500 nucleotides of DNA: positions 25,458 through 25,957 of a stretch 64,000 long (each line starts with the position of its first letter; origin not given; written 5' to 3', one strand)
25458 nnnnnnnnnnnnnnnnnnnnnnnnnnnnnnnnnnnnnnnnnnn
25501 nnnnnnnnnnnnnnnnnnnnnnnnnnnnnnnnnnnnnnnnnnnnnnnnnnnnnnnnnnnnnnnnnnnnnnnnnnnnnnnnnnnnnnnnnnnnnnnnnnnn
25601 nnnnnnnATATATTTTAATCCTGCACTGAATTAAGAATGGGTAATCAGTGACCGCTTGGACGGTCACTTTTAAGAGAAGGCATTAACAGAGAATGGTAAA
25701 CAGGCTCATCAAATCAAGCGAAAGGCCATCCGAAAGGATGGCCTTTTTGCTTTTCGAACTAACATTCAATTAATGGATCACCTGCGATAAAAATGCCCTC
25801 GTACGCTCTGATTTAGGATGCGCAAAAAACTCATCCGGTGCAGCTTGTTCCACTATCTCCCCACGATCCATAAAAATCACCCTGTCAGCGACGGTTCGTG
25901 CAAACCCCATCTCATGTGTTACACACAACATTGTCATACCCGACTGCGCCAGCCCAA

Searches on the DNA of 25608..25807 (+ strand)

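Call 27: search_dna_similar(query=window:25608-25807:+, collection=ecoli_genomes, mode=near, max_rows=15)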
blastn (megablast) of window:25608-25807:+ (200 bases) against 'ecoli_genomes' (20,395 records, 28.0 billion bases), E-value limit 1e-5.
Records with a match: 5425; places in all: 5542; records where one place covers at least 80% of the query: 1.
Genomes with a match: 5425 of 5426; with a place that covers at least 80% of the query: 1. Places per genome that has any: lowest 1, median 1, highest 3. On chromosomes: 5541 places; on plasmids: 1.
Best place of each record, by identity: >=99% 3418; 95-99% 1971; 90-95% 33; 80-90% 3.
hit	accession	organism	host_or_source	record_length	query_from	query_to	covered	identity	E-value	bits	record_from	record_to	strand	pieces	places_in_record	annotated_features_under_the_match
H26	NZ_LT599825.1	Escherichia coli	-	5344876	1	200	100%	100.0%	1e-99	370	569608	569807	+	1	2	amino acid ABC transporter ATP-binding protein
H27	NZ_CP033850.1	Escherichia coli strain FDAARGOS_497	Homo sapiens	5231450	100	200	51%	100.0%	2e-44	187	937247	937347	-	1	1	yhdZ: amino acid ABC transporter ATP-binding protein | rrf: 5S ribosomal RNA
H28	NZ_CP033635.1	Escherichia coli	chicken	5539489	1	101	51%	100.0%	2e-44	187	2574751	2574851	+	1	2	none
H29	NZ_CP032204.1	Escherichia coli strain AR_0013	missing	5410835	100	200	51%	100.0%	2e-44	187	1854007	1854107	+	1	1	amino acid ABC transporter ATP-binding protein | rrf: 5S ribosomal RNA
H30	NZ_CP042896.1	Escherichia coli strain CFSAN061771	missing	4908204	100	200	51%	100.0%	2e-44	187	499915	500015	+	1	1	yhdZ: amino acid ABC transporter ATP-binding protein | rrf: 5S ribosomal RNA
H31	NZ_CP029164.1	Escherichia coli strain 104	chicken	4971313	100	200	51%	100.0%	2e-44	187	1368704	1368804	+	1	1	yhdZ: amino acid ABC transporter ATP-binding protein | rrf: 5S ribosomal RNA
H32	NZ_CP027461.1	Escherichia coli strain 95-3322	missing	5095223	100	200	51%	100.0%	2e-44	187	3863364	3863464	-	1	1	yhdZ: amino acid ABC transporter ATP-binding protein | rrf: 5S ribosomal RNA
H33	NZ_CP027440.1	Escherichia coli strain 2012C-4502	Homo sapiens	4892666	100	200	51%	100.0%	2e-44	187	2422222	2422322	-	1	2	yhdZ: amino acid ABC transporter ATP-binding protein | rrf: 5S ribosomal RNA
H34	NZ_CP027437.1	Escherichia coli strain 2012C-4221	missing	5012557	100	200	51%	100.0%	2e-44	187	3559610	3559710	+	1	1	yhdZ: amino acid ABC transporter ATP-binding protein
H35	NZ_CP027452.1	Escherichia coli strain 2014C-3338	Homo sapiens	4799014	100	200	51%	100.0%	2e-44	187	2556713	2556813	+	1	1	yhdZ: amino acid ABC transporter ATP-binding protein | rrf: 5S ribosomal RNA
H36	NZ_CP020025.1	Escherichia coli strain WB61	Rupornis magnirostris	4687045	100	200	51%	100.0%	2e-44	187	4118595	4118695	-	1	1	yhdZ: amino acid ABC transporter ATP-binding protein | rrf: 5S ribosomal RNA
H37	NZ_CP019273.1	Escherichia coli strain 13P477T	pig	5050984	100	200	51%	100.0%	2e-44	187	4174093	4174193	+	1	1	yhdZ: amino acid ABC transporter ATP-binding protein | rrf: 5S ribosomal RNA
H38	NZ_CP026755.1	Escherichia coli strain AR_0077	missing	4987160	100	200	51%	100.0%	2e-44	187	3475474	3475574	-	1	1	yhdZ: amino acid ABC transporter ATP-binding protein | rrf: 5S ribosomal RNA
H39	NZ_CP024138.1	Escherichia coli strain 14EC020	clinical patient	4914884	100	200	51%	100.0%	2e-44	187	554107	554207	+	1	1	yhdZ: amino acid ABC transporter ATP-binding protein | rrf: 5S ribosomal RNA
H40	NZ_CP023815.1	Escherichia coli strain IMT16316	wild bird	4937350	100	200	51%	100.0%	2e-44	187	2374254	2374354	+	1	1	yhdZ: amino acid ABC transporter ATP-binding protein | rrf: 5S ribosomal RNA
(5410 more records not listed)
